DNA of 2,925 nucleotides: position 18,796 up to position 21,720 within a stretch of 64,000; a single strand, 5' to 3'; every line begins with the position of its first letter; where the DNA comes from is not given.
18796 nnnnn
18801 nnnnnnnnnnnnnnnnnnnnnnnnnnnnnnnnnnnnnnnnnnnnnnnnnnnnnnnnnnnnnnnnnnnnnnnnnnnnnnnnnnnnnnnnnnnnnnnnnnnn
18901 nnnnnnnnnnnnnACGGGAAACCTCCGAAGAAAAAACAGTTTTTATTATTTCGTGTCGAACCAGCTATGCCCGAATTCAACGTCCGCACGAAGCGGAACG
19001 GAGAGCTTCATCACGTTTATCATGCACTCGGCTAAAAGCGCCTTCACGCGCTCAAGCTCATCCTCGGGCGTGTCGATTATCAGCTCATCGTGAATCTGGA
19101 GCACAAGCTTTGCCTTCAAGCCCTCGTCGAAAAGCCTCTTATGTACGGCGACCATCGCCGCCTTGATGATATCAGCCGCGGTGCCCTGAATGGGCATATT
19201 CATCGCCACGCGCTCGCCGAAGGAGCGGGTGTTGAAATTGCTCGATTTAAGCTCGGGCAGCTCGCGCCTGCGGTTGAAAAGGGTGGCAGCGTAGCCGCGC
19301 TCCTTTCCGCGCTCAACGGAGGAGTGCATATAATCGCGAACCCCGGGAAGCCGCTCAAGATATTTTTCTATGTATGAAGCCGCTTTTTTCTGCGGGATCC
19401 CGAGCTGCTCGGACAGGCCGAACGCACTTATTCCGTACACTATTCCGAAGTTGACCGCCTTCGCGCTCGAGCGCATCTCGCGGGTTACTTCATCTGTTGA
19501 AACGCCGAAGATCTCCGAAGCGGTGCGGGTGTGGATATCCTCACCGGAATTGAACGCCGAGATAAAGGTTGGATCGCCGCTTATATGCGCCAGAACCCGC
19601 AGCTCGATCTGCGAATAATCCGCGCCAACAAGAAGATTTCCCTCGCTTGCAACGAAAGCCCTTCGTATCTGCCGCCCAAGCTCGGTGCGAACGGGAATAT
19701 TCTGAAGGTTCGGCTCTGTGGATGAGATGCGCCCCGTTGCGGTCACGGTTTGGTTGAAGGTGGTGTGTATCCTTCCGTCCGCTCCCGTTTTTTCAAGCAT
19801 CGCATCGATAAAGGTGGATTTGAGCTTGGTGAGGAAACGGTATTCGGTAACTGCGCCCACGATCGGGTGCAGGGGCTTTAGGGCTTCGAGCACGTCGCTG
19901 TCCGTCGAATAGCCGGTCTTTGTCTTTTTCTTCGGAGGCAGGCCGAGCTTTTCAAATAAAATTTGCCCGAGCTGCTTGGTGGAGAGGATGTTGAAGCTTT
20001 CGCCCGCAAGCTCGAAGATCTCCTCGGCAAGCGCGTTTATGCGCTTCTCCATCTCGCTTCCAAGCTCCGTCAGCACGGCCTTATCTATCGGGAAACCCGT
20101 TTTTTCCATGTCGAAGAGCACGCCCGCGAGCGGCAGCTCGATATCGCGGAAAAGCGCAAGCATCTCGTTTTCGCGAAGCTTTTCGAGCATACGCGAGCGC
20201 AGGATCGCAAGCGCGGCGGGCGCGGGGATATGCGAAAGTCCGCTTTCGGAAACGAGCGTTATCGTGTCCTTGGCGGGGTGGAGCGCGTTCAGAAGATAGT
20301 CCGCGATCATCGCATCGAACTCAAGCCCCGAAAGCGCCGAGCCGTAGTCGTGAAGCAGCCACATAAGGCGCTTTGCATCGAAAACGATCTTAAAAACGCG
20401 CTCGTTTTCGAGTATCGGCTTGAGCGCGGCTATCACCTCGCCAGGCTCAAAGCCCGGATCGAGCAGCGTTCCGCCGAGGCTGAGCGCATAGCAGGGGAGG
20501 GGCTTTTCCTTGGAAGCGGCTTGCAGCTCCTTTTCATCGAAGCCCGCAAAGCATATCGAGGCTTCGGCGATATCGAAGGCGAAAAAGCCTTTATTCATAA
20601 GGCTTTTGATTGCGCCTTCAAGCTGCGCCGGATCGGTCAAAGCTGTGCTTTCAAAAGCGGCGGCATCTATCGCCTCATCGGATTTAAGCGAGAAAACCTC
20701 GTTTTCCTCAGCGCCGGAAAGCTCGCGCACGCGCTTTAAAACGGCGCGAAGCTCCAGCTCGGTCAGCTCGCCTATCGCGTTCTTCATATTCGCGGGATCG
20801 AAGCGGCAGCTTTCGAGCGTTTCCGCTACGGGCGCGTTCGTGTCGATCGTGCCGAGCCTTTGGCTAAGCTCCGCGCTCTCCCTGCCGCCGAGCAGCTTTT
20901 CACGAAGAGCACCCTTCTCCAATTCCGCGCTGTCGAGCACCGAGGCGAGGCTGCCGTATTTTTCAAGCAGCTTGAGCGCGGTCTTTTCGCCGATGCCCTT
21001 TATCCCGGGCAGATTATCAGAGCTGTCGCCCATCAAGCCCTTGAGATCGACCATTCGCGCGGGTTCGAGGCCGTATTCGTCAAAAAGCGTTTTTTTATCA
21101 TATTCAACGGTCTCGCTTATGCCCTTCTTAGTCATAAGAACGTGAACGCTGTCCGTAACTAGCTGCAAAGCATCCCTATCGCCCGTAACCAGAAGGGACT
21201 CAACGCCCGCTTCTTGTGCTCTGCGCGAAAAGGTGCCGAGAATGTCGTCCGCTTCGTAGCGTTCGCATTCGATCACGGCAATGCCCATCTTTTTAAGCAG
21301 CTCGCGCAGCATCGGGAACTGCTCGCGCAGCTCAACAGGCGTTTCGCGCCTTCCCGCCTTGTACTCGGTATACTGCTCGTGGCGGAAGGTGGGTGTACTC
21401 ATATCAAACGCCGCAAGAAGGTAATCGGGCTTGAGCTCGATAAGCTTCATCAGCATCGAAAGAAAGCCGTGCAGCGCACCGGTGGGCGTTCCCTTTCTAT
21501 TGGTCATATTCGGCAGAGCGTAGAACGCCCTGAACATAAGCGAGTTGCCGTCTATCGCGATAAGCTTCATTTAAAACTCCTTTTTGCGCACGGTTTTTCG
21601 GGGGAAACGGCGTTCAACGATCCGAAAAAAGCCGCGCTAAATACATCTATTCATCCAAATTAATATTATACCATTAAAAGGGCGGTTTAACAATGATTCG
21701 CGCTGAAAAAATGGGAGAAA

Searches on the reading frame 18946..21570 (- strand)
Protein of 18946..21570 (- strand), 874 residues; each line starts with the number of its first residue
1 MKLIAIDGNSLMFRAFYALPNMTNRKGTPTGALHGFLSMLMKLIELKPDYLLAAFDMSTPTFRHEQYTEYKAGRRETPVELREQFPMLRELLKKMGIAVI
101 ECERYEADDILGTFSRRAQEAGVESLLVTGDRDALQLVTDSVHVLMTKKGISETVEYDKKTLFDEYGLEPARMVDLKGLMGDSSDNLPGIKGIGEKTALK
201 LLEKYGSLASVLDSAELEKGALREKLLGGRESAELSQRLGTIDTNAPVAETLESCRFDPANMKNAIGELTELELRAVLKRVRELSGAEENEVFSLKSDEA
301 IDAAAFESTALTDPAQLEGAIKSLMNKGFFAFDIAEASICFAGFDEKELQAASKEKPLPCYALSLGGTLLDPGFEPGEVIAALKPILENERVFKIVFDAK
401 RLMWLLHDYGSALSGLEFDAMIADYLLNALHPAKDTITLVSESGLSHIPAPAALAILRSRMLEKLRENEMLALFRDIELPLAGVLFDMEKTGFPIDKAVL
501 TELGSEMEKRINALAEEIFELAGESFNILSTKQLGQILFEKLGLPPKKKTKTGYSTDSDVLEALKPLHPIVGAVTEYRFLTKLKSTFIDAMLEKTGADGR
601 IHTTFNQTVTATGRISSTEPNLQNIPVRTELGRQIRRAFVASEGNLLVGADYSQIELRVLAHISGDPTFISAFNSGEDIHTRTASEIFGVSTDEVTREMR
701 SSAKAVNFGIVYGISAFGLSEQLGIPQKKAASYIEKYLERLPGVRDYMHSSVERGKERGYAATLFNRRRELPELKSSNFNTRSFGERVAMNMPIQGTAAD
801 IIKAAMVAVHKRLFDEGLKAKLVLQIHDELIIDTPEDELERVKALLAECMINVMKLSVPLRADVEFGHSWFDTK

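Call 7: search_protein_families(library=pfam, proteins=[window:18946-21570:-], max_evalue=0.001)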
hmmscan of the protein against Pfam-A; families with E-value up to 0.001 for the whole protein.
window:18946-21570:- (874 aa): 6 families
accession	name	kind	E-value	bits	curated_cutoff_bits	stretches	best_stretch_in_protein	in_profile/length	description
PF00476.26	DNA_pol_A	-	5.6e-163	542.7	34.3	1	498-871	2-380/381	DNA polymerase family A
PF02739.22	5_3_exonuc_N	-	1.7e-56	190.9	34.3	1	2-167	1-164/164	5'-3' exonuclease, N-terminal resolvase-like domain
PF01367.25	5_3_exonuc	-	3.4e-29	101.6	40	1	169-261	2-95/97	5'-3' exonuclease, C-terminal SAM fold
PF22619.2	DNA_polI_exo1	-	4.6e-10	39.9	27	1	382-448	39-105/140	DNA polymerase I, ribonuclease H-like domain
PF14520.12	HHH_5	-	0.00017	22.5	27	1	189-215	6-33/57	Helix-hairpin-helix domain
PF01612.26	DNA_pol_A_exo1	-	0.00067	19.9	23.6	0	311-428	4-113/173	3'-5' exonuclease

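Call 74: find_related_loci(query=window:18946-21567:-, collection=genome_contigs, flank=500)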
Query window:18946-21567:- (873 aa) in genome_contigs; peptide patterns used: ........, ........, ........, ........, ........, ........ (x = any residue, [..] = any of these).
125 stretches matched a pattern; 71 encode a relative of the query (tblastn E <= 1e-3); 70 distinct loci.
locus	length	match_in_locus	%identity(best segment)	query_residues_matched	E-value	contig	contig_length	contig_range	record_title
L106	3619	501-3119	96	1-873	0e+0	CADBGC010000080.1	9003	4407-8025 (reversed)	MAG: uncultured Clostridiales bacterium isolate RUG13931 genome assembly, contig: RUG13931_asm_80, whole genome shotgun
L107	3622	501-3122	82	1-873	0e+0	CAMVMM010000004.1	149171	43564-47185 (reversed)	MAG TPA_asm: uncultured Clostridia bacterium isolate SRR8387717_bin.34_metaWRAP_v1.3_MAG genome assembly, contig: ERZ142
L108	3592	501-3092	74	1-873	0e+0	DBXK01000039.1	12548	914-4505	MAG TPA_asm: Christensenella sp. UBA1214 UBA1214_contig_233917, whole genome shotgun sequence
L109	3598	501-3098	73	1-873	0e+0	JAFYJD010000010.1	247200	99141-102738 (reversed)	MAG: Clostridia bacterium isolate RGIG7138 Water_buffalos_Abomasum-4__c364912, whole genome shotgun sequence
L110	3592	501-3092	73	1-873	0e+0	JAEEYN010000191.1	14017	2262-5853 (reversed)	MAG: Bacillota bacterium isolate Tb.RUG.61 k141_10108174_flag=0_multi=45.6166_len=14017, whole genome shotgun sequence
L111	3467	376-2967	72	1-873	0e+0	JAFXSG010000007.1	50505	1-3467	MAG: Clostridia bacterium isolate RGIG6699 Sheep_Rumen-2__c59526, whole genome shotgun sequence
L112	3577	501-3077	73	1-873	0e+0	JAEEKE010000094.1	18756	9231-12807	MAG: Bacillota bacterium isolate Tb.RUG.186 k141_7958412_flag=1_multi=21.0000_len=18756, whole genome shotgun sequence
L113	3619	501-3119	96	1-873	0e+0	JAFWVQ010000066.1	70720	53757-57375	MAG: Clostridia bacterium isolate RGIG6112 Sheep_Omasum.Co__c3237703, whole genome shotgun sequence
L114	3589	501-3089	65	1-873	0e+0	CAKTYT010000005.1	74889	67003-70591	MAG: uncultured Clostridia bacterium isolate REFINED_METABAT215_TOP10_CONTIGS_1500_ASSEMBLY_K77_MERGED__Hadza_MoBio_hadz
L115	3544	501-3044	58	1-873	0e+0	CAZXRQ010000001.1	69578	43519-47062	MAG TPA_asm: uncultured Oscillospiraceae bacterium isolate SRP263991_co7_192 genome assembly, contig: NODE_309_length_69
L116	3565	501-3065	56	1-873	0e+0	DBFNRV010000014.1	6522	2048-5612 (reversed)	MAG TPA_asm: Christensenellales bacterium isolate MAG1283 contig14, whole genome shotgun sequence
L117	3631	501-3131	59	1-873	0e+0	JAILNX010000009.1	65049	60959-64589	MAG: Clostridiales bacterium isolate RUI291 k141_8422748_flag=0_multi=27.9917_len=65049, whole genome shotgun sequence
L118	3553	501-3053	57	1-873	0e+0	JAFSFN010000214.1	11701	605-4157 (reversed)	MAG: Clostridia bacterium isolate RGIG3096 Goat_Rectum-6__c740566, whole genome shotgun sequence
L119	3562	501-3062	55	1-873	0e+0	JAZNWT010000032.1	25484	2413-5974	MAG: Clostridia bacterium isolate T1900044782_TS20190248.MAGScoT_cleanbin_000039 SGB_2578_k141_1856708, whole genome sho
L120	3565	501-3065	56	1-873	0e+0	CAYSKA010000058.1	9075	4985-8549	MAG TPA_asm: uncultured Oscillospiraceae bacterium isolate SRP335695_co1_142 genome assembly, contig: NODE_3583_length_9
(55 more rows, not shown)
